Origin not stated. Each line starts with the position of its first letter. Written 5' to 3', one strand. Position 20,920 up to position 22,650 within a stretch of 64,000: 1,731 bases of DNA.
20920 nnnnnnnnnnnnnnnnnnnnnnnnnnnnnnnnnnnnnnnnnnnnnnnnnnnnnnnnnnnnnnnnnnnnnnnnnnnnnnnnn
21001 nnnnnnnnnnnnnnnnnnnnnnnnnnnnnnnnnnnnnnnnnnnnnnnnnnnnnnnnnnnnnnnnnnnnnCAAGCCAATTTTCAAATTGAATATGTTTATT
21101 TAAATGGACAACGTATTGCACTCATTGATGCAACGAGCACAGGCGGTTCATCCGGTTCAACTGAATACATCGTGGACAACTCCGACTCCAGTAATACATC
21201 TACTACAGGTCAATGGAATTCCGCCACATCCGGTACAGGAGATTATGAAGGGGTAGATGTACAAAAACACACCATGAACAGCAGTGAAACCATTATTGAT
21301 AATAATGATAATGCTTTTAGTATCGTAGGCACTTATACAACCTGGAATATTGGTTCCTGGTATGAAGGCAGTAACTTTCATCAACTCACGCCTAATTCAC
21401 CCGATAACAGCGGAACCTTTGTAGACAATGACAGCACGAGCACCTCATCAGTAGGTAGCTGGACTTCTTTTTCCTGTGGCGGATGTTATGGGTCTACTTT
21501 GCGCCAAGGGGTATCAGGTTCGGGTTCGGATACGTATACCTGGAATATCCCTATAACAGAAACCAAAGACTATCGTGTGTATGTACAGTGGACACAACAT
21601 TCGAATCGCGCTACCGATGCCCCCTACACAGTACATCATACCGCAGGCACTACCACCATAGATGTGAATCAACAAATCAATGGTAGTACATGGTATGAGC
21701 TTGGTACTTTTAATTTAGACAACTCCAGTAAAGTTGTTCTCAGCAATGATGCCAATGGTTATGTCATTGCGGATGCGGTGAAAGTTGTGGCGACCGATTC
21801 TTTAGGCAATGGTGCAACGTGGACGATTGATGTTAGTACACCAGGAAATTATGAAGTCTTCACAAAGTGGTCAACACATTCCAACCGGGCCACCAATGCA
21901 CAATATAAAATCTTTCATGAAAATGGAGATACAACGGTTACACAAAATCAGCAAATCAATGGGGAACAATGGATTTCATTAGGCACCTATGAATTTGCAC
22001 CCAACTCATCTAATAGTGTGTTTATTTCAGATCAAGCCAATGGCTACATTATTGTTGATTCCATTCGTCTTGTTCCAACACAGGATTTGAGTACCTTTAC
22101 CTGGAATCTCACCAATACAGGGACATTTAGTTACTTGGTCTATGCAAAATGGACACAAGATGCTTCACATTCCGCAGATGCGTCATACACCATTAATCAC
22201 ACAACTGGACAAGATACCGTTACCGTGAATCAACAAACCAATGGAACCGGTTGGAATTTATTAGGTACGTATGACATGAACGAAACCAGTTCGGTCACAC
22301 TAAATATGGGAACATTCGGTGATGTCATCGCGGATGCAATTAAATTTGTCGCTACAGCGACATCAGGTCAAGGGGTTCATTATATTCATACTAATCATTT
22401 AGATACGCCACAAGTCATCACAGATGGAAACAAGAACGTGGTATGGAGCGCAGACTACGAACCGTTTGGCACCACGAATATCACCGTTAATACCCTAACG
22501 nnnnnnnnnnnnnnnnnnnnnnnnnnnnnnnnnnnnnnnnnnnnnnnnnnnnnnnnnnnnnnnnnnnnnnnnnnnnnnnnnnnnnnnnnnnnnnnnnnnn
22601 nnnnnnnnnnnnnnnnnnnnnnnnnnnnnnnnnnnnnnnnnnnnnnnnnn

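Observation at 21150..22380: Rhs toxin carries three tandem ~90-aa domains inserted inside its conserved core region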

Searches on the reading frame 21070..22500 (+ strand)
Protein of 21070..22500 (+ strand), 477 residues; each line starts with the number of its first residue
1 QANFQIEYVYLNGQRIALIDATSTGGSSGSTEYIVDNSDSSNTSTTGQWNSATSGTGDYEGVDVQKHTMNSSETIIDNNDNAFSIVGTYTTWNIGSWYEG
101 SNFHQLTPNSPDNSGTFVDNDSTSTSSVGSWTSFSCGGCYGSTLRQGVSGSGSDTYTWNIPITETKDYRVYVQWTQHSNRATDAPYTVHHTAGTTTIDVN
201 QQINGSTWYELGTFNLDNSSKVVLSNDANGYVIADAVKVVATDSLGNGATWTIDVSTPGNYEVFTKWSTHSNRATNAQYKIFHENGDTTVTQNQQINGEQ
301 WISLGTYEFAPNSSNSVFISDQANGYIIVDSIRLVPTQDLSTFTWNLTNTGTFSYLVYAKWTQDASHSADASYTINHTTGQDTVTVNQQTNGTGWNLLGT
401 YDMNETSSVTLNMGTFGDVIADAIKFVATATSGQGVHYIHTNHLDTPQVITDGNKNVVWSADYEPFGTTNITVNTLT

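Call 9: find_homologous_proteins(query=window:21070-22500:+)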
Query window:21070-22500:+ (477 aa): 406 proteins with E <= 0.001 among 8000 candidates; the best 120 are listed.
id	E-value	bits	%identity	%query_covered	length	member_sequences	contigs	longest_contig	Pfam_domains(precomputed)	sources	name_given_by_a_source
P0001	1.2e-140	488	37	83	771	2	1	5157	PF25275.2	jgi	jgi:hypothetical protein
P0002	1.6e-122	428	41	82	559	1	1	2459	PF25275.2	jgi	-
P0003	1.8e-116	408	41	83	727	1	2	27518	PF17957.8,PF25275.2,PF25023.2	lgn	-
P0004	3.0e-111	391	40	92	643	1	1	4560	PF25275.2,PF25023.2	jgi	jgi:RHS repeat-associated protein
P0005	5.9e-110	387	41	80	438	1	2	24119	PF25275.2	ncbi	ncbi:MAG: hypothetical protein WAO95_04560 [Burkholderiales bacterium]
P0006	1.5e-105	372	42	97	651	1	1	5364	PF25275.2,PF25023.2,PF03527.21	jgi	-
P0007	8.3e-105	370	40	58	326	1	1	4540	PF25275.2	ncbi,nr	ncbi:MAG: hypothetical protein MI799_11795, partial [Desulfobacterales bacterium]|nr:hypothetical pr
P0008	3.1e-103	365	40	94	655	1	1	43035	PF25275.2,PF25023.2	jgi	jgi:RHS repeat-associated protein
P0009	2.2e-102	362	38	96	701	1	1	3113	PF25275.2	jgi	jgi:RHS repeat-associated protein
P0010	1.4e-100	356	43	92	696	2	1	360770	PF25275.2,PF03527.21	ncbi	-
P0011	7.8e-100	353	32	65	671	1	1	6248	PF25275.2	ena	-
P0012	3.4e-96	341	39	97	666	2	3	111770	PF25275.2,PF10908.14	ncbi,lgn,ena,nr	ncbi:MAG: DUF2778 domain-containing protein [Burkholderiales bacterium]|nr:DUF2778 domain-containing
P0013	5.1e-96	341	40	95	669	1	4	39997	PF25275.2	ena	-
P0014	3.1e-95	338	41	93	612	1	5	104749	PF25275.2,PF25023.2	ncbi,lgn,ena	ncbi:MAG: RHS repeat-associated core domain-containing protein [Betaproteobacteria bacterium]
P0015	3.3e-95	338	40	93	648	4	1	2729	PF25275.2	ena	-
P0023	2.6e-92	328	39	95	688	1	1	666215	PF25275.2,PF25023.2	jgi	jgi:RHS repeat-associated protein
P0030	3.8e-91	325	39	95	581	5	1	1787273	PF25275.2,PF25023.2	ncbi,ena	-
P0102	7.9e-54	202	57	39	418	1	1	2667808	PF25275.2,PF25023.2,PF03527.21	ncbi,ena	-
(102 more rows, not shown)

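Call 10: search_solved_structures(query=window:21130-22374:+, max_evalue=1, show_alignments=2)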
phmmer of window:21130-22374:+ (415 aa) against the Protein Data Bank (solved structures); distinct sequences matched with E-value up to 1: 1.
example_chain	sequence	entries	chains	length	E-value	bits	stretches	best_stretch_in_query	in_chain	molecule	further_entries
6f2p_A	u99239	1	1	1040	1.1e-19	74.2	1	95-221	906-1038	Paenibacillus xanthan lyase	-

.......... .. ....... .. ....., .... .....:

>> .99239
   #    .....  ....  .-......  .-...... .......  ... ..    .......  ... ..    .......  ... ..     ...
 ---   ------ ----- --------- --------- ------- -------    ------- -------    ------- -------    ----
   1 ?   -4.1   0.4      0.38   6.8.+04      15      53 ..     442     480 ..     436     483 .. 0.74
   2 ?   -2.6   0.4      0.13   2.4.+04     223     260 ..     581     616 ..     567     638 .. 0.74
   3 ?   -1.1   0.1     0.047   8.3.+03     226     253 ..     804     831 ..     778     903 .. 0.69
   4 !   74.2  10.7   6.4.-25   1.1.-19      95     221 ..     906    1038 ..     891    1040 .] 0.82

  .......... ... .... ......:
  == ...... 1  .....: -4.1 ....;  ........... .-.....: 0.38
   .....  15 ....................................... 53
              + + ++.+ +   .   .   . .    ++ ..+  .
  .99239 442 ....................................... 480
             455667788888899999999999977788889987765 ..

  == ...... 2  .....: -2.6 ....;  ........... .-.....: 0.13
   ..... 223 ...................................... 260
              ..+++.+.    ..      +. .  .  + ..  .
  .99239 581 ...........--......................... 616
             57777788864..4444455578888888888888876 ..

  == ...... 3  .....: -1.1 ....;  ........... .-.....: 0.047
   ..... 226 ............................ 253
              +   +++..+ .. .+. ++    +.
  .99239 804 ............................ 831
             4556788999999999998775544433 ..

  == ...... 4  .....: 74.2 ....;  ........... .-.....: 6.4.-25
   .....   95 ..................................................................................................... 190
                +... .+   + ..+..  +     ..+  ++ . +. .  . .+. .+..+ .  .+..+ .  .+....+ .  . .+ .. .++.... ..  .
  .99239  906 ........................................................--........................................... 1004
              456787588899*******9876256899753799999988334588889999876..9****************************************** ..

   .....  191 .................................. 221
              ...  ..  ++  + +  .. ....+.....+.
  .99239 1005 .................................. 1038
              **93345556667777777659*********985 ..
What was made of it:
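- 21415..21525 (+): N3: N-terminal half-domain (aa 1249-1285), contiguous with C1 as one canonical domain. Matches 6F2P residues 906-1038 (call 10).
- In non-Rhs proteins the same domain is fused to enzymes acting on cell-wall or exopolysaccharides: amidase_2, polysaccharide deacetylase and xanthan lyase (calls 9, 10).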

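Call 13: find_encoding_contigs(protein=P0023, flank=10000, max_places=2)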
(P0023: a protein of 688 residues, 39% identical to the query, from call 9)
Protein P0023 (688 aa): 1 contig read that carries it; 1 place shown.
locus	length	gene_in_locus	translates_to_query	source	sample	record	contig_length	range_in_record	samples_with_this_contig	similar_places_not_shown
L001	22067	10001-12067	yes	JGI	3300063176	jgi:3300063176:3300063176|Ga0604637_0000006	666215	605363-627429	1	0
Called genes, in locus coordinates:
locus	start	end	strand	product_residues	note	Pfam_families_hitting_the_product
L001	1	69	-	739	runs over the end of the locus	PF07719:TPR_2 (faint), PF07660:STN (weak), PF03958:Secretin_N, PF00263:Secretin, PF00963:Cohesin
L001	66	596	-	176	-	-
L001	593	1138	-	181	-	-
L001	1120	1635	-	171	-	PF05137:PilN (weak)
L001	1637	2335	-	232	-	-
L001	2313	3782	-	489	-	PF05157:MshEN (weak), PF00437:T2SSE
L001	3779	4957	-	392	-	PF00482:T2SSF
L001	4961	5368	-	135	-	PF07963:N_methyl, PF08334:T2SSG, PF22434:PilW_C (weak)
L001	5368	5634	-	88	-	PF00126:HTH_1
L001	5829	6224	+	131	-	-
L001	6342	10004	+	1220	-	PF20148:DUF6531, PF25023:TEN_YD-shell, PF05593:RHS_repeat, PF25023:TEN_YD-shell, PF05593:RHS_repeat, PF25023:TEN_YD-shell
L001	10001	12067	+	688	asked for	PF25275:Golvesin_C, PF25023:TEN_YD-shell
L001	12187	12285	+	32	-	-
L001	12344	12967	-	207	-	PF02525:Flavodoxin_2, PF03358:FMN_red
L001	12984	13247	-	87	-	-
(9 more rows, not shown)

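Call 14: find_encoding_contigs(protein=P0030, flank=10000, max_places=2)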
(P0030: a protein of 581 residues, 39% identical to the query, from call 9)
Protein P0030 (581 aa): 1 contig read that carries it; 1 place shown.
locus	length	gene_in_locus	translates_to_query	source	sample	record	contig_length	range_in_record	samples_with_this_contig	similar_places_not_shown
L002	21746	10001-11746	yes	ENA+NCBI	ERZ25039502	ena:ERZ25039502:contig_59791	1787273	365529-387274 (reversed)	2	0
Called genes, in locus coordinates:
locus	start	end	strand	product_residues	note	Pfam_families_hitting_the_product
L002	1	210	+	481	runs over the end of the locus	PF03972:MmgE_PrpD_N, PF19305:MmgE_PrpD_C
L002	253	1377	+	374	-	PF09587:PGA_cap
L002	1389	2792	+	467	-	PF03972:MmgE_PrpD_N, PF19305:MmgE_PrpD_C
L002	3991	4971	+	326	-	PF03401:TctC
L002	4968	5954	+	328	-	PF03401:TctC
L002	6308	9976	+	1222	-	PF20148:DUF6531, PF25023:TEN_YD-shell (weak), PF05593:RHS_repeat (weak), PF25023:TEN_YD-shell, PF05593:RHS_repeat (weak), PF25023:TEN_YD-shell, PF05593:RHS_repeat, PF25023:TEN_YD-shell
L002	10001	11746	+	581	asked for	PF25275:Golvesin_C, PF25023:TEN_YD-shell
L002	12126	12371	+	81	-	-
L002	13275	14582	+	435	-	PF25275:Golvesin_C, PF25023:TEN_YD-shell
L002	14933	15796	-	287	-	PF13276:HTH_21, PF00665:rve, PF13683:rve_3, PF13333:rve_2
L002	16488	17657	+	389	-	PF25275:Golvesin_C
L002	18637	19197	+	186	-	PF25275:Golvesin_C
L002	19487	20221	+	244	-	PF25275:Golvesin_C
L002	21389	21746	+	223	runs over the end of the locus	-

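Call 28: predict_structure(alignment_id=A1)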
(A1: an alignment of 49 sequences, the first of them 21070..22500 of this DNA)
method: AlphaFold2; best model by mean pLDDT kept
length: 477 residues; sequences in the alignment: 49
mean_pLDDT: 85.9   pTM: 0.69
mean pLDDT of the five models: 85.9, 85.7, 85.6, 84.2, 84.1
residues with pLDDT >= 90: 271; 70-90: 143; 50-70: 34; < 50: 29
segments of 3 or more residues with pLDDT < 50: 1-6, 10-12, 17-27, 473-477
pLDDT, mean of each block of 10 residues (from residue 1): 42 45 45 90 90 74 84 88 91 77 84 87 95 87 91 94 96 91 98 98 90 97 97 95 92 95 90 93 96 89 94 95 91 87 90 93 89 95 93 92 96 81 91 67 85 84 62 45
secondary structure, 60 per line:
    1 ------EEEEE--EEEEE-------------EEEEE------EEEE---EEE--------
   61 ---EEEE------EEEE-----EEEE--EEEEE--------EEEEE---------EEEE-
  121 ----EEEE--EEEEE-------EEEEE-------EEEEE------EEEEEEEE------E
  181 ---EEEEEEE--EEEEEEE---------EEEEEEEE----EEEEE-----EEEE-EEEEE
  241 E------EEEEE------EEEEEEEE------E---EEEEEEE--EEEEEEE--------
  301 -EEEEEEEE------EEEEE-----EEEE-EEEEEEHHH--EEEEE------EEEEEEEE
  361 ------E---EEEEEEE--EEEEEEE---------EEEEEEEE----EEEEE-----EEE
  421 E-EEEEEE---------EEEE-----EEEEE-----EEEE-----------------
elements in order: E7-11 E14-18 E32-36 E43-46 E50-52 E64-67 E74-77 E83-86 E89-93 E102-106 E116-119 E125-128 E131-135 E143-147 E155-159 E166-173 E184-190 E193-199 E209-216 E221-225 E231-234 E236-241 E248-252 E259-266 E277-283 E286-292 E302-309 E316-320 E326-329 E331-336 E342-346 E353-360 E371-377 E380-386 E396-403 E408-412 E418-421 E423-428 E438-441 E447-451 E457-460
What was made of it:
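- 21142..22371 (+): 410-aa insertion: the triple Golvesin_C module (44.3 kDa, pI 4.3). AlphaFold model pLDDT 85.9, pTM 0.69 (call 28).
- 21163..21288 (+): N1: N-terminal half-domain (aa 1165-1206), predicted partner C3. Four strands at pLDDT 74-90 in the full model (call 28).
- N1 and N2 each form four strands at a mean pLDDT of about 85 (call 28).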

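Call 37: fold_search(model_id=the predicted structure, library=pdb)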
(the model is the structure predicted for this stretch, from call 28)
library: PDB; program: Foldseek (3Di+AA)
matches with E <= 10: 1310; with E <= 0.001: 22
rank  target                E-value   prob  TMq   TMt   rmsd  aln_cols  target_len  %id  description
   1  6f2p                  3.7e-10  1.00  0.25  0.13  20.8       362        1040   17  Structure of Paenibacillus xanthan lyase to 2.6 A resolution (released 2018-12-05)
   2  5x7o_A                1.2e-08  1.00  0.15  0.07  28.8       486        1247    9  Crystal structure of Paenibacillus sp. 598K alpha-1,6-glucosyltransferase (released 2017-07-26)
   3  8w7n                  1.1e-07  1.00  0.17  0.09  24.2       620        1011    8  Crystal structure of the in-cell Cry1Aa purified from Bacillus thuringiensis (released 2024-03-06)
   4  9h99                  2.8e-06  1.00  0.17  0.08  24.6       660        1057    7  Native structure of the full-length pesticidal protein Cry1Ca18 at pH7, from crystals formed in vivo (released 2025-11-12)
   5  4w8j                  4.4e-06  1.00  0.17  0.09  21.9       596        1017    8  Structure of the full-length insecticidal protein Cry1Ac reveals intriguing details of toxin packaging into in vivo form (released 2014-09-17)
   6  9qxq                  9.9e-06  1.00  0.18  0.09  23.0       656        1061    8  native structure of full-length pesticidal protein Cry1Ca18 at pH9, from crystals formed in vivo (released 2026-02-11)
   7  6vls_B                3.9e-05  0.89  0.14  0.07  30.8       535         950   10  Structure of C-terminal fragment of Vip3A toxin (released 2020-07-22)
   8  8ivx_A                8.8e-05  0.72  0.10  0.12  23.2       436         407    7  Crystal structure of NRP2 in complex with aNRP2-14 Fab fragment (released 2023-07-12)
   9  6vls_D                1.3e-04  0.84  0.13  0.07  30.5       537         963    9  Structure of C-terminal fragment of Vip3A toxin (released 2020-07-22)
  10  7t4s_F                1.6e-04  0.60  0.10  0.12  21.9       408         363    8  CryoEM structure of the HCMV Pentamer gH/gL/UL128/UL130/UL131A in complex with NRP2 and neutralizing fabs 8I21 and 13H (released 2022-03-23)
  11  6vls_A                2.1e-04  0.69  0.12  0.07  30.3       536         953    9  Structure of C-terminal fragment of Vip3A toxin (released 2020-07-22)
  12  9vqm_D                2.7e-04  0.85  0.17  0.12  40.6       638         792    8  Cryo-EM structure of Elapor1WT in tetrameric form (released 2025-07-23)
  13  9vqm_B                3.5e-04  0.93  0.16  0.11  24.5       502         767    9  Cryo-EM structure of Elapor1WT in tetrameric form (released 2025-07-23)
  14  4qaw_A                4.0e-04  0.98  0.15  0.14  22.5       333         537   13  Structure of modular Xyn30D from Paenibacillus barcinonensis (released 2014-10-08)
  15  5a55                  4.6e-04  0.85  0.16  0.09  18.8       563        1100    7  The native structure of GH101 from Streptococcus pneumoniae TIGR4 (released 2015-09-02)
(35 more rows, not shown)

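Call 42: find_related_loci(query=A1, collection=genome_contigs, flank=8000)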
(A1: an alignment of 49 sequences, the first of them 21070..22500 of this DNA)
Query A1 (477 aa) in genome_contigs; peptide patterns used: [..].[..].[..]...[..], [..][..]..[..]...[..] (x = any residue, [..] = any of these).
600 stretches matched a pattern (row limit reached: there are more); 524 encode a relative of the query (tblastn E <= 1e-3); the best 80 are kept; 78 distinct loci.
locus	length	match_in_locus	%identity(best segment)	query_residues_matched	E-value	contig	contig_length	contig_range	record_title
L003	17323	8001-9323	43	30-467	1e-104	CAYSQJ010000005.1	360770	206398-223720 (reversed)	MAG TPA_asm: uncultured Bordetella sp. isolate SRP329715_co2_8 genome assembly, contig: NODE_33_length_360770_cov_57.478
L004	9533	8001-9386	42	7-474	1e-101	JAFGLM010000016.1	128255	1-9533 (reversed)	MAG: Gammaproteobacteria bacterium isolate Zod_Metabat.401 k87_3466317, whole genome shotgun sequence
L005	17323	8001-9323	42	30-467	4e-99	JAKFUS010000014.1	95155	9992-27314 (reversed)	MAG: Betaproteobacteria bacterium isolate D1_Bin_39 D1_0000202, whole genome shotgun sequence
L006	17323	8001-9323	41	31-467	4e-93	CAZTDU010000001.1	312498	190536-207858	MAG TPA_asm: uncultured Enterobacteriaceae bacterium isolate binchicken_co179_386 genome assembly, contig: NODE_135_leng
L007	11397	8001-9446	40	1-472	7e-93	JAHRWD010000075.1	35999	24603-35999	MAG: Pseudomonadales bacterium isolate DC_out148 k91_3935168, whole genome shotgun sequence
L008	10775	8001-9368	41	16-467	1e-92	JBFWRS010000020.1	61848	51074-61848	MAG: Burkholderiales bacterium isolate CA_2019_TPBF_211 NODE_3513_length_61848_cov_13.593461_TPBF, whole genome shotgun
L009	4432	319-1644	39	31-467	7e-92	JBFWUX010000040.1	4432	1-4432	MAG: Dehalococcoidia bacterium isolate CA_2019_TPBF_80 NODE_74770_length_4432_cov_18.636005_TPBF, whole genome shotgun s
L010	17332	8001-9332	39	29-467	7e-87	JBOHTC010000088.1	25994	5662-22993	MAG: Gemmatimonadaceae bacterium isolate TC-S_maxbin2.bin.540 k127_2510676, whole genome shotgun sequence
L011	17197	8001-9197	41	35-428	1e-85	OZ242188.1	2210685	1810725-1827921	MAG: Nitrosomonadaceae bacterium isolate 345e2db2-26ea-423b-8398-d52ac4262650 genome assembly, chromosome: 1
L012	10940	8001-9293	40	32-467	2e-84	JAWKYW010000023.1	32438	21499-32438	MAG: Rhodocyclaceae bacterium isolate AC1.158 AC1.158.fa-23, whole genome shotgun sequence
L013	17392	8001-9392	38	7-467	2e-82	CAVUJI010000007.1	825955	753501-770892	MAG: uncultured beta proteobacterium isolate MFD01721.bin.2.93 genome assembly, contig: contig_6221, whole genome shotgu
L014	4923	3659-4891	37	7-426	4e-82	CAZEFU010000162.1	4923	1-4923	MAG TPA_asm: uncultured Wenzhouxiangellaceae bacterium isolate SRP128015_co1_175 genome assembly, contig: NODE_31171_len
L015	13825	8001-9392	35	7-467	1e-81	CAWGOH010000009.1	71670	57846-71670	MAG: uncultured beta proteobacterium isolate MFD09730.bin.2.143 genome assembly, contig: contig_27338, whole genome shot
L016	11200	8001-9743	40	34-467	1e-78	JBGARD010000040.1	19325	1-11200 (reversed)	MAG: Usitatibacteraceae bacterium isolate MAG_AAO_AS.76 AAOAS-76_NODE_40_length_19325_cov_10.005871, whole genome shotgu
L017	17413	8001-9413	37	7-476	1e-87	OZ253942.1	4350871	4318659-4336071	MAG: Pseudomonadales bacterium isolate 34150d0a-c55f-49b4-b82a-f2038f8a90b3 genome assembly, chromosome: 1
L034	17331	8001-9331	37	31-468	6e-72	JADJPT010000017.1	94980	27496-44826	MAG: Betaproteobacteria bacterium isolate Fred_18-Q3-R57-64_BATAC.609 tig00027919-10-948560, whole genome shotgun sequen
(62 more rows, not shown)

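Call 70: find_encoding_contigs(protein=P0102, flank=10000, max_places=2)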
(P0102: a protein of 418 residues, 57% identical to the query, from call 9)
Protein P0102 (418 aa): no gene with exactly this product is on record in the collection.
